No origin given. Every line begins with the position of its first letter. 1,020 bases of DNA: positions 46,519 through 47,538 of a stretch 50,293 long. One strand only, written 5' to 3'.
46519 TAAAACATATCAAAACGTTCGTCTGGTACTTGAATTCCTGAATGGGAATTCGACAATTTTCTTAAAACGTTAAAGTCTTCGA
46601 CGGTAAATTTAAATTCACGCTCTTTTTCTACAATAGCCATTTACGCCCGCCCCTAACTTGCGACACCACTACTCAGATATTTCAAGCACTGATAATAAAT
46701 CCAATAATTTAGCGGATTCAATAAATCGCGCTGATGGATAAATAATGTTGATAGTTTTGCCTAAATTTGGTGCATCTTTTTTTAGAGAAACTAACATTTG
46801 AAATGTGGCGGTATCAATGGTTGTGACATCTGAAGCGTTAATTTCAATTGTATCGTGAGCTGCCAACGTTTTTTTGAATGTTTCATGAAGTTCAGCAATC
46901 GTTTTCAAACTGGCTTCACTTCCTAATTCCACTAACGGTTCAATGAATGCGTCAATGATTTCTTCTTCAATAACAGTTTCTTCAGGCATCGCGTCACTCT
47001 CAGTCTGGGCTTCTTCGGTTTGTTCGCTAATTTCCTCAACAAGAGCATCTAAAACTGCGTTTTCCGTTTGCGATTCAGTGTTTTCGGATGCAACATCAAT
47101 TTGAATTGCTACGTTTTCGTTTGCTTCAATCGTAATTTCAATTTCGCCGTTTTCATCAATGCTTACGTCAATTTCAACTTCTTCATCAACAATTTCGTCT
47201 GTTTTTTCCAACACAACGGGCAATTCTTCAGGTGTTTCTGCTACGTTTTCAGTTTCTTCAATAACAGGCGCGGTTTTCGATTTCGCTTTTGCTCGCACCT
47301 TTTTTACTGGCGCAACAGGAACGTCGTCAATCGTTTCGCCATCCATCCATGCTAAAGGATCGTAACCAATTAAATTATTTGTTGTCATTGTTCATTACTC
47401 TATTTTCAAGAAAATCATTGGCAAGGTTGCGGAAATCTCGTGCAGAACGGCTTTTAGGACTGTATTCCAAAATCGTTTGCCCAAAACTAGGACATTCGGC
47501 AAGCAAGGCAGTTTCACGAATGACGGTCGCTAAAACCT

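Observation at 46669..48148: ParA-like ATPase translationally coupled to an acidic STAS-domain protein inside the che operon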

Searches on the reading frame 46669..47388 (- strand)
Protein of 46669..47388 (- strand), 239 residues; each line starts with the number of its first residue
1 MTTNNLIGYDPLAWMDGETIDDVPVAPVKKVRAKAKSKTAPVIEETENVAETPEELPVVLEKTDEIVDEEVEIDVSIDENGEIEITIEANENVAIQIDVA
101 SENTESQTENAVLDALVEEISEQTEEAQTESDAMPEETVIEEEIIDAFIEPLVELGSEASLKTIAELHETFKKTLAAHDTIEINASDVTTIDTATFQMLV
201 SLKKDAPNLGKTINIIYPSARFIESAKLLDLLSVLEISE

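Call 3: search_protein_families(library=pfam, proteins=[window:46669-47388:-], max_evalue=0.1)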
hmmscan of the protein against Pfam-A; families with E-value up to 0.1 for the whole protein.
window:46669-47388:- (239 aa): 2 families
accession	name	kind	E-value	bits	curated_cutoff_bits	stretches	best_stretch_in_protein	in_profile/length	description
PF13466.11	STAS_2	-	6.8e-10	39.4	29.2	1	153-231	1-79/80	STAS domain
PF01740.26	STAS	-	0.00018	21.6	22.6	1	153-237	13-99/106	STAS domain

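Call 5: search_protein_families(library=ncbifam, proteins=[window:46669-47388:-], max_evalue=0.01)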
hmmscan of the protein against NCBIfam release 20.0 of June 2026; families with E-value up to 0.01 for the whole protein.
window:46669-47388:- (239 aa): 1 family
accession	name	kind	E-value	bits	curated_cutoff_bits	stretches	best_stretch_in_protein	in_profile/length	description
NF033618.0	mlaB_1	equivalog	0.0019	18.6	90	1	162-231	21-88/94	lipid asymmetry maintenance protein MlaB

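Call 9: find_homologous_proteins(query=window:46669-47388:-, max_evalue=0.001)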
Query window:46669-47388:- (239 aa): 425 proteins with E <= 0.001 among 2032 candidates; the best 120 are listed.
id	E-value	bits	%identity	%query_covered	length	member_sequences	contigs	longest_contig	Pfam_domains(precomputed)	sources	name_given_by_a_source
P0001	6.2e-133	459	97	100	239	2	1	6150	PF13466.13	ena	-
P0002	1.3e-125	435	92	100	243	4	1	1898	PF13466.13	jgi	jgi:ABC-type transporter Mla MlaB component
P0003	1.0e-97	344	78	100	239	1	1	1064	PF13466.13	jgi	jgi:anti-anti-sigma regulatory factor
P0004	3.5e-97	342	78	100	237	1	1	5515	PF13466.13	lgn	-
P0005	3.0e-91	323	72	100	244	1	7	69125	PF13466.13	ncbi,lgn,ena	-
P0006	2.0e-86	307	71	100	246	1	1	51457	PF13466.13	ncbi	-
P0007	4.0e-82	293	65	95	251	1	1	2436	PF13466.13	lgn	-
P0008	2.0e-76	275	65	100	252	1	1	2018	PF13466.13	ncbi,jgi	jgi:ABC-type transporter Mla MlaB component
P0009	2.3e-71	258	60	99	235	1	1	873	PF13466.13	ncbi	-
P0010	1.3e-70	256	60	100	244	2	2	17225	PF13466.13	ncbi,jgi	jgi:ABC-type transporter Mla MlaB component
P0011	1.1e-67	246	60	100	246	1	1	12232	PF13466.13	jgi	jgi:ABC-type transporter Mla MlaB component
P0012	1.6e-64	236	57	100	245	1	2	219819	PF13466.13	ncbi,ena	-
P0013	1.9e-64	235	58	100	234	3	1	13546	PF13466.13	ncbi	-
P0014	2.0e-62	229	56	100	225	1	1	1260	PF13466.13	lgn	-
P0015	5.4e-60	221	55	100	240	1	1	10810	PF01740.27,PF13466.13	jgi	jgi:ABC-type transporter Mla MlaB component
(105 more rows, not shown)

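Call 12: find_related_loci(query=A1, collection=genome_contigs, flank=10000)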
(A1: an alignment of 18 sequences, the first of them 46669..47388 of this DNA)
Query A1 (239 aa) in genome_contigs; peptide patterns used: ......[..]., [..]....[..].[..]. (x = any residue, [..] = any of these).
201 stretches matched a pattern; 128 encode a relative of the query (tblastn E <= 1e-3); the best 80 are kept; 79 distinct loci.
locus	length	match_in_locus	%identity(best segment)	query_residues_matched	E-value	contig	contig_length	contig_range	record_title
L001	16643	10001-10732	72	1-239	3e-102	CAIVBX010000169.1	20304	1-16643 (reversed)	MAG: uncultured proteobacterium isolate I2_bin-169 genome assembly, contig: bin-169:169/376, whole genome shotgun sequen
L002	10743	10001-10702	58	1-239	1e-75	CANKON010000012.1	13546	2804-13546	MAG: Methylococcaceae bacterium isolate RH-9nov16-326 genome assembly, contig: RH-9nov16-C-C9945, whole genome shotgun s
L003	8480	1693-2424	57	1-239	4e-75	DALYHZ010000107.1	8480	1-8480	MAG TPA_asm: Methylococcaceae bacterium isolate CTOTU46578 NODE_694_length_8480_cov_4.362255, whole genome shotgun seque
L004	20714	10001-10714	55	1-239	1e-64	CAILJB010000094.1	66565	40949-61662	MAG: uncultured proteobacterium isolate MJ-time_bin-5735 genome assembly, contig: bin-5735:094/135, whole genome shotgun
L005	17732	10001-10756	51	1-239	5e-64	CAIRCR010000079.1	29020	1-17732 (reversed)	MAG: uncultured proteobacterium isolate KT_bin-2439 genome assembly, contig: bin-2439:079/552, whole genome shotgun sequ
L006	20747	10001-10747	52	1-239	2e-60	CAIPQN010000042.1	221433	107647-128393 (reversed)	MAG: uncultured proteobacterium isolate MJ111018B_bin-0537 genome assembly, contig: bin-0537:042/110, whole genome shotg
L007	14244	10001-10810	50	1-238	2e-60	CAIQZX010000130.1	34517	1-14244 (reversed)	MAG: uncultured proteobacterium isolate LJ-3-4m_bin-0427 genome assembly, contig: bin-0427:130/223, whole genome shotgun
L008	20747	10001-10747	52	1-239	2e-60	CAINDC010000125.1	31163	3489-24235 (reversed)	MAG: uncultured proteobacterium isolate Kiruna_bin-05821 genome assembly, contig: bin-05821:125/266, whole genome shotgu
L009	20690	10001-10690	50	1-227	1e-59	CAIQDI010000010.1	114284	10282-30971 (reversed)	MAG: uncultured proteobacterium isolate Ja1-D5_bin-340 genome assembly, contig: bin-340:10/39, whole genome shotgun sequ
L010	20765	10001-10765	49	1-239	2e-59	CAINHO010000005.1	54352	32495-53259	MAG: uncultured proteobacterium isolate MJ120702A_bin-449 genome assembly, contig: bin-449:05/51, whole genome shotgun s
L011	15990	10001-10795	46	1-235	2e-59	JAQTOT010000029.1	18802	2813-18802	MAG: Methylococcales bacterium isolate STB_1 NODE_6703_length_18802_cov_3.144685_Sandtown_B, whole genome shotgun sequen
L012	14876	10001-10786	46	1-237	6e-57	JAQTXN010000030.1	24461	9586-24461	MAG: Methylococcales bacterium isolate STC_14 NODE_4242_length_24461_cov_3.279732_Sandtown_C, whole genome shotgun seque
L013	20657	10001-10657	48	1-227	2e-55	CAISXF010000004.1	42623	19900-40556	MAG: uncultured proteobacterium isolate LJ-5-9m_bin-0986 genome assembly, contig: bin-0986:004/121, whole genome shotgun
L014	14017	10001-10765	47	1-227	2e-55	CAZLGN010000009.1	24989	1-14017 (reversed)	MAG TPA_asm: uncultured Methylomagnum sp. isolate SRP272421_co2_105 genome assembly, contig: NODE_5111_length_24989_cov_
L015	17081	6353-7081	52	1-239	3e-70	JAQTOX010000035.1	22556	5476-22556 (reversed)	MAG: Methylococcales bacterium isolate STB_102 NODE_5075_length_22556_cov_3.408489_Sandtown_B, whole genome shotgun sequ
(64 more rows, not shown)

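Call 28: search_protein_families(library=pfam, proteins=[L006:56-1504:+, L006:1516-2553:+, L006:2689-3072:+, L006:3127-3513:+, L006:3701-5776:+, L006:5808-6326:+, L006:6361-8679:+, L006:8651-9241:+], max_evalue=0.001)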
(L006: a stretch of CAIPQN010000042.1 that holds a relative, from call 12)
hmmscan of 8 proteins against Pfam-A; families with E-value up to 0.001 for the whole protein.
L006:56-1504:+ (482 aa): 3 families
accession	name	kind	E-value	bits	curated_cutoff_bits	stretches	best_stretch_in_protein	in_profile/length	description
PF22638.1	FlgK_D1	-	7.6e-71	238.8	28.6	1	34-263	2-233/233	Flagellar hook-associated protein FlgK helical domain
PF21158.3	flgK_1st_1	-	6.7e-11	42.5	24.2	1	275-352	5-81/81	Flagellar hook-associated protein 1, D2-like domain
PF06429.18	Flg_bbr_C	-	2e-08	34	23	1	442-478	8-44/46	Flagellar basal body rod FlgEFG protein C-terminal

L006:1516-2553:+ (345 aa): 2 families
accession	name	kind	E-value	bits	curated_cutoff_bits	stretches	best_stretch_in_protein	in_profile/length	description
PF00669.25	Flagellin_N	-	7.4e-20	71.9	26.6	1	3-141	1-138/139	Bacterial flagellin N-terminal helical region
PF00700.27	Flagellin_C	-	1.2e-10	42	23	1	262-345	1-86/86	Bacterial flagellin C-terminal helical region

L006:2689-3072:+ (127 aa): 1 family
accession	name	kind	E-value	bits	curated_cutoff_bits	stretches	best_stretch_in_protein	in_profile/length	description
PF00072.30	Response_reg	-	2.4e-28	99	30.2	1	11-122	1-110/111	Response regulator receiver domain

L006:3127-3513:+ (128 aa): 1 family
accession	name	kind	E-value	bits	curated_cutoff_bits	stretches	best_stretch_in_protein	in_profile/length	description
PF01627.28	Hpt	-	8.9e-13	48.7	24.6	1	9-107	3-83/84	Hpt domain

L006:3701-5776:+ (691 aa): 4 families
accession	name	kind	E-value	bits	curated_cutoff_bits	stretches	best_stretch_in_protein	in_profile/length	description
PF01584.24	CheW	-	1.5e-28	99.6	23.5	1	560-687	4-135/138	CheW-like domain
PF02895.20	H-kinase_dim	-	2.3e-20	73.2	23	1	304-367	1-68/68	Signal transducing histidine kinase, homodimeric domain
PF02518.31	HATPase_c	-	3.7e-18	66.4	26.4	1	415-552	4-110/111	Histidine kinase-, DNA gyrase B-, and HSP90-like ATPase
PF01627.28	Hpt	-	1.4e-16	60.9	24.6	1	8-107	2-83/84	Hpt domain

L006:5808-6326:+ (172 aa): 1 family
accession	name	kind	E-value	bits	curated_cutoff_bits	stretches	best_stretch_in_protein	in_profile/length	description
PF01584.24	CheW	-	3e-36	124.5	23.5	1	25-163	1-135/138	CheW-like domain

L006:6361-8679:+ (772 aa): 8 families
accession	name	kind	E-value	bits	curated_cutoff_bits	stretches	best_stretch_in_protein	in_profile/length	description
PF00015.26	MCPsignal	-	9.1e-50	169.3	34.6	1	541-697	2-172/172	Methyl-accepting chemotaxis protein (MCP) signalling domain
PF08447.18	PAS_3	-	6.7e-16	58.8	25.6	1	31-113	2-87/89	PAS fold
PF00989.32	PAS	-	2e-14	54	22.6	1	24-111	17-106/113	PAS fold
PF13426.13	PAS_9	-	5.3e-13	49.6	27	1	21-112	6-95/103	PAS domain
PF13188.13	PAS_8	-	3e-10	40.1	21.8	0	275-316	7-50/65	PAS domain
PF08448.16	PAS_4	-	2.2e-08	34.7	23.1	0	21-106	8-93/110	PAS fold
PF18947.5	HAMP_2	-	2.7e-06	27.7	24.3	1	424-476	13-65/67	HAMP domain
PF12860.13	PAS_7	-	0.00052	20.6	27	0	275-383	1-108/115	PAS fold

L006:8651-9241:+ (196 aa): 1 family
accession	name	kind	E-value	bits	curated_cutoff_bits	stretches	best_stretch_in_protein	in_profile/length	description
PF01584.24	CheW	-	9.5e-34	116.4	23.5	1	35-174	1-135/138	CheW-like domain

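Call 37: find_encoding_contigs(protein=window:46669-47388:-, flank=10000, max_places=3)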
Protein window:46669-47388:- (239 aa): 1 contig read that carries it; 1 place shown.
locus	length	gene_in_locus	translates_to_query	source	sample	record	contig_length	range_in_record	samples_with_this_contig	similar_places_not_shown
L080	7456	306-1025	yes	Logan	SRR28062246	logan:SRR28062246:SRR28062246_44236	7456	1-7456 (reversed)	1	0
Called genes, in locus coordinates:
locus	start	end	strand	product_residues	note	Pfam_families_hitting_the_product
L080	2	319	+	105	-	?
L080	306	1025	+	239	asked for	PF13466:STAS_2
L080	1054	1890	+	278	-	PF03705:CheR_N, PF01739:CheR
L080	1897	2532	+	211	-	PF03975:CheD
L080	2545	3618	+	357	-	PF00072:Response_reg, PF01339:CheB_methylest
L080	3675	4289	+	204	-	-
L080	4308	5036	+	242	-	PF00753:Lactamase_B, PF19583:ODP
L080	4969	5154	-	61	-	-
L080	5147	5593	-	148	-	-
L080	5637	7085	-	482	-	PF01425:Amidase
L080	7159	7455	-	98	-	?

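Call 39: predict_structure(alignment_id=A2)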
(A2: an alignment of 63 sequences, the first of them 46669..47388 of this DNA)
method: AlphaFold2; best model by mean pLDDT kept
length: 239 residues; sequences in the alignment: 63
mean_pLDDT: 67.8   pTM: 0.41
mean pLDDT of the five models: 67.8, 65.7, 64.5, 61.5, 61.4
residues with pLDDT >= 90: 87; 70-90: 25; 50-70: 37; < 50: 90
segments of 3 or more residues with pLDDT < 50: 21-40, 42-68, 103-143
pLDDT, mean of each block of 10 residues (from residue 1): 57 61 44 39 37 36 42 80 78 67 46 47 40 42 63 93 93 94 96 95 94 96 96 93
secondary structure, 60 per line:
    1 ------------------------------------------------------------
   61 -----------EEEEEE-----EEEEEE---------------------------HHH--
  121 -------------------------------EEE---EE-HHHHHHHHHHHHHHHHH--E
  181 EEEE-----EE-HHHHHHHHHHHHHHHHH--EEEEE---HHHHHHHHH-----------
elements in order: E72-77 E83-88 E152-154 H161-177 E180-184 H193-209 E212-216 H220-228

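Call 42: fold_search(model_id=the predicted structure, library=pdb)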
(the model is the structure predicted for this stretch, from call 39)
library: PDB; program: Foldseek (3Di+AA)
matches with E <= 10: 455; with E <= 0.001: 0
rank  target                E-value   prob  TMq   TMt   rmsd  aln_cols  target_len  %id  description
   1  1vc1_A                1.4e-03  1.00  0.35  0.71   1.9        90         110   22  Crystal structure of the TM1442 protein from Thermotoga maritima, a homolog of the Bacillus subtilis general stress re (released 2004-09-28)
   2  2ka5_MODEL_1_A        1.9e-03  1.00  0.33  0.59  11.2       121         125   13  NMR Structure of the protein TM1081 (released 2008-11-25)
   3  1th8_B                1.1e-02  1.00  0.33  0.65   2.1        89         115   19  Crystal Structures of the ADP and ATP bound forms of the Bacillus Anti-sigma factor SpoIIAB in complex with the Anti-a (released 2004-06-15)
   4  1tid_B                1.4e-02  1.00  0.33  0.63   2.1        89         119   19  Crystal Structures of the ADP and ATP bound forms of the Bacillus Anti-sigma factor SpoIIAB in complex with the Anti-a (released 2004-06-15)
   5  6m36_H                1.6e-02  1.00  0.34  0.76   2.0        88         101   19  The crystal structure of B. subtilis RsbV/RsbW complex in the monoclinic crystal form (released 2020-07-15)
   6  6m36_D                1.7e-02  1.00  0.30  0.65   3.2        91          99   20  The crystal structure of B. subtilis RsbV/RsbW complex in the monoclinic crystal form (released 2020-07-15)
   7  7ch7_E                1.9e-02  1.00  0.29  0.65   2.5        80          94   21  Cryo-EM structure of E.coli MlaFEB (released 2021-05-19)
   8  1til_B                2.1e-02  1.00  0.34  0.65   2.0        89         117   20  Crystal Structures of the ADP and ATP bound forms of the Bacillus Anti-sigma factor SpoIIAB in complex with the Anti-a (released 2004-06-15)
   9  6zy2_B                2.2e-02  1.00  0.31  0.68   2.9        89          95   21  Cryo-EM structure of apo MlaFEDB (released 2020-11-25)
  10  5ezb_A                2.9e-02  1.00  0.30  0.51   1.9        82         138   13  Chicken prestin STAS domain (released 2015-12-16)
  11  6m36_F                2.9e-02  1.00  0.31  0.72   2.5        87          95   22  The crystal structure of B. subtilis RsbV/RsbW complex in the monoclinic crystal form (released 2020-07-15)
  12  7ch8_L                2.9e-02  1.00  0.28  0.62   3.5        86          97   17  Cryo-EM structure of P.aeruginosa MlaFEBD with ADP-V (released 2021-10-06)
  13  1tid_D                3.5e-02  1.00  0.33  0.64   2.1        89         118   19  Crystal Structures of the ADP and ATP bound forms of the Bacillus Anti-sigma factor SpoIIAB in complex with the Anti-a (released 2004-06-15)
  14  6m36_B                3.8e-02  1.00  0.34  0.76   1.9        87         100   20  The crystal structure of B. subtilis RsbV/RsbW complex in the monoclinic crystal form (released 2020-07-15)
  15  6xgy_B                3.8e-02  1.00  0.30  0.65   2.6        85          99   22  Crystal structure of E. coli MlaFB ABC transport subunits in the dimeric state (released 2020-07-15)
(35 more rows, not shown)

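Call 43: search_solved_structures(query=A2, max_evalue=1)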
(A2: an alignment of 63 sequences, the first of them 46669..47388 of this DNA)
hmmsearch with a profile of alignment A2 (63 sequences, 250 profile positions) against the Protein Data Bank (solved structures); distinct sequences matched with E-value up to 1: 3.
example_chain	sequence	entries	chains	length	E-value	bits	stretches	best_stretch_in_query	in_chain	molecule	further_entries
1ckr_A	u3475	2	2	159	0.082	15.9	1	84-148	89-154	HEAT SHOCK SUBSTRATE BINDING DOMAIN OF HSC-70 | PROTEIN (HEAT SHOCK COGNATE 70 KD PROTEIN 1)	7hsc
1yuw_A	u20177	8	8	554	0.27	14.2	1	84-149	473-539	Heat shock cognate 71 kDa protein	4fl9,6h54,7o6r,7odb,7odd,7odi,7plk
3c7n_B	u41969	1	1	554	0.53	13.2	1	84-149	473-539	Heat shock cognate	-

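Call 48: search_protein_representatives(alignment_id=A2)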
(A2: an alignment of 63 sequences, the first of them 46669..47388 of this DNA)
Query: 63 sequences, 250 profile positions. Proteins with E-value up to 0.001 (for the whole library): 1816; up to 1e-10: 225; up to 1e-30: 27. The best 150 are listed.
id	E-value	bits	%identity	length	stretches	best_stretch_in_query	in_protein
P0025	7.3e-90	317.5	-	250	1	1-250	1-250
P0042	4.3e-85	301.8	-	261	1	1-247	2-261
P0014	1.1e-81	290.7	-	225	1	1-249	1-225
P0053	4.8e-78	278.8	-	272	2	42-249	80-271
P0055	3.0e-77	276.1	-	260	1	1-249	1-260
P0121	5.0e-76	272.1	-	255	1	1-250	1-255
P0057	3.2e-65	236.7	-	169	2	143-249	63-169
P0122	3.8e-43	164.4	-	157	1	160-247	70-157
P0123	7.6e-42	160.2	-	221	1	3-245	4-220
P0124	1.0e-41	159.7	-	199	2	92-248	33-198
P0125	2.0e-41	158.8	-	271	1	4-248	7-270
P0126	6.1e-40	153.9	-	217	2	78-249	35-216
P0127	1.0e-39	153.2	-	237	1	5-248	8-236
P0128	1.9e-39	152.3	-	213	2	72-249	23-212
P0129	3.2e-39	151.6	-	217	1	143-249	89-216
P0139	6.1e-32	127.7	-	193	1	75-248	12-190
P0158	3.8e-27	112.0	-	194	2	140-249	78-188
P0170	4.0e-26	108.7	-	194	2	115-249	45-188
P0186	1.5e-24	103.5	-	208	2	144-249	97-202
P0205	7.4e-23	98.0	-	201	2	121-249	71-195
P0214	2.2e-22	96.4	-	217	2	129-249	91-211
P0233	6.3e-20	88.4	-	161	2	149-248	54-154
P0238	3.4e-19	86.0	-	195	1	115-249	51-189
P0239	4.0e-19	85.7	-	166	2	132-248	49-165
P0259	3.4e-16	76.1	-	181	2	158-247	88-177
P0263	5.2e-15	72.2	-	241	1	3-249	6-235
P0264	7.2e-15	71.8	-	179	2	104-249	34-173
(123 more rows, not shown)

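Call 50: find_encoding_contigs(protein=P0158, flank=8000, max_places=2)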
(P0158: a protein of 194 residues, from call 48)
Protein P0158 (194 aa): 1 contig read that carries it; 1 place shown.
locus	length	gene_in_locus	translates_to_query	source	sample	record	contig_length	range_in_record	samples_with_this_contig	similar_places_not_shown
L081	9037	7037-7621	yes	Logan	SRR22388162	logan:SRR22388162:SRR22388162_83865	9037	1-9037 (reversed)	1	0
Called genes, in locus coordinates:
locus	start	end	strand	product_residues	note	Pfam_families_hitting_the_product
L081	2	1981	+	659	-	?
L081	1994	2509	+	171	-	PF01584:CheW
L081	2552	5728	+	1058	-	PF00989:PAS, PF08447:PAS_3, PF08448:PAS_4 (faint), PF13188:PAS_8 (faint), PF13426:PAS_9, PF18947:HAMP_2, PF00015:MCPsignal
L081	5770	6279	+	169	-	PF01584:CheW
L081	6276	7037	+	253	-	PF00142:Fer4_NifH (weak), PF01656:CbiA, PF02374:ArsA_ATPase (weak), PF06564:CBP_BcsQ, PF09140:MipZ, PF10609:ParA, PF13614:AAA_31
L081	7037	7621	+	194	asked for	PF13466:STAS_2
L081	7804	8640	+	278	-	PF03705:CheR_N, PF13649:Methyltransf_25 (faint), PF01739:CheR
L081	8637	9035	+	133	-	?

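Call 51: find_encoding_contigs(protein=P0259, flank=8000, max_places=2)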
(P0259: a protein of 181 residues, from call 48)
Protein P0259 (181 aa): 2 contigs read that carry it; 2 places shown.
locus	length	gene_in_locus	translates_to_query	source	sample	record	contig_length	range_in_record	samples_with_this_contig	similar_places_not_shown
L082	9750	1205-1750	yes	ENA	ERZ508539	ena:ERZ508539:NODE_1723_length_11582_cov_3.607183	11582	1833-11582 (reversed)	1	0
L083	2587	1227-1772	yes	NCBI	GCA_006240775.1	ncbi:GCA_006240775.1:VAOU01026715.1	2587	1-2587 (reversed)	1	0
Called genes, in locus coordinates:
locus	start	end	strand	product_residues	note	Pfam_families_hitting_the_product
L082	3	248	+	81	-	?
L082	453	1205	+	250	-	PF00142:Fer4_NifH, PF01656:CbiA, PF02374:ArsA_ATPase, PF06564:CBP_BcsQ, PF09140:MipZ, PF10609:ParA, PF13614:AAA_31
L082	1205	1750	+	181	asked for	PF13466:STAS_2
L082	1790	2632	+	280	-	PF03705:CheR_N, PF01739:CheR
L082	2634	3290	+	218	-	PF03975:CheD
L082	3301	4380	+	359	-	PF00072:Response_reg, PF01339:CheB_methylest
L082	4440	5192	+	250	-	PF04542:Sigma70_r2, PF04539:Sigma70_r3, PF04545:Sigma70_r4, PF08281:Sigma70_r4_2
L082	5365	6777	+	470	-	-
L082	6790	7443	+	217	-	-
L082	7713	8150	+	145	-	PF06853:DUF1249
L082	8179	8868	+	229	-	PF08238:Sel1, PF05036:SPOR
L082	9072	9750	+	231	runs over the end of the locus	PF13723:Ketoacyl-synt_2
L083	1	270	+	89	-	?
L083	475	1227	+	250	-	PF00142:Fer4_NifH, PF01656:CbiA, PF02374:ArsA_ATPase, PF06564:CBP_BcsQ, PF09140:MipZ, PF10609:ParA, PF13614:AAA_31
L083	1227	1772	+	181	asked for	PF13466:STAS_2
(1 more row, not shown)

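Call 52: list_cluster_members(proteins=[P0158, P0259, P0263, P0214, P0233, P0170, P0186, P0205, P0239, P0264])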
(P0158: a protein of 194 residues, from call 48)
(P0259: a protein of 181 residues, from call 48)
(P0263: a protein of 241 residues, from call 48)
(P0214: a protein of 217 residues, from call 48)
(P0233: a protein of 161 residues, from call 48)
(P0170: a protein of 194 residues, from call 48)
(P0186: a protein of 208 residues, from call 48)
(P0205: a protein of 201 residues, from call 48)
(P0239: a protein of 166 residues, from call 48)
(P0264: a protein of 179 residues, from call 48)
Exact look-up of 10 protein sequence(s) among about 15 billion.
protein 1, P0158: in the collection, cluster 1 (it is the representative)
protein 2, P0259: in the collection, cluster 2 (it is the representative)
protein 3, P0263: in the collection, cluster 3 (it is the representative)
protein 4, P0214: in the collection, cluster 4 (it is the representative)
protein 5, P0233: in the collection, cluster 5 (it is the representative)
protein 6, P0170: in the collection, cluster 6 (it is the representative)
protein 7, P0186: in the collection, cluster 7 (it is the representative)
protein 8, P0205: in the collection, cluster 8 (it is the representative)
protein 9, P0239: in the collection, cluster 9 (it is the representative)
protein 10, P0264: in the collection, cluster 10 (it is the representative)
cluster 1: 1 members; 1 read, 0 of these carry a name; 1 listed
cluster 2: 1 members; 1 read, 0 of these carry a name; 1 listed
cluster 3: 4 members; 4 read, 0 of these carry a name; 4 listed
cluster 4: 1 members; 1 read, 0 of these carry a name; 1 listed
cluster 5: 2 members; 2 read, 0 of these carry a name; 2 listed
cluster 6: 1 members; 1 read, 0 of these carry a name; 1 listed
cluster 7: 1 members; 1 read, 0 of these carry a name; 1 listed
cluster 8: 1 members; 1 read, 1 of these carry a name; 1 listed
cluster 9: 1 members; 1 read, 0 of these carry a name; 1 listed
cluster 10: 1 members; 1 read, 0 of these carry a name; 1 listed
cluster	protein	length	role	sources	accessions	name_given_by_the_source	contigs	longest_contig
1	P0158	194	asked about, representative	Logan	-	-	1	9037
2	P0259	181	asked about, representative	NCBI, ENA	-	-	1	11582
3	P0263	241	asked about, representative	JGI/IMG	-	-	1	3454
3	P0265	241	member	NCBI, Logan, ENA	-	-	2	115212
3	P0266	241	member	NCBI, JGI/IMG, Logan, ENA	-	-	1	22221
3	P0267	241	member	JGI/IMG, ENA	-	-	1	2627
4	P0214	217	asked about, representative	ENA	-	-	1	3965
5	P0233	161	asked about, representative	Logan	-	-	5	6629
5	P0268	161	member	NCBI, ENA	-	-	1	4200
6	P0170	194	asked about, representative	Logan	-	-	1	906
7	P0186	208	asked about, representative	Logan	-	-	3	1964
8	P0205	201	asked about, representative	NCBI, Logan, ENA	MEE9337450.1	MAG: STAS domain-containing protein [Methylococcaceae bacterium]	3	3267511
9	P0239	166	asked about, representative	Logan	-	-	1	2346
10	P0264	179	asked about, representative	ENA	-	-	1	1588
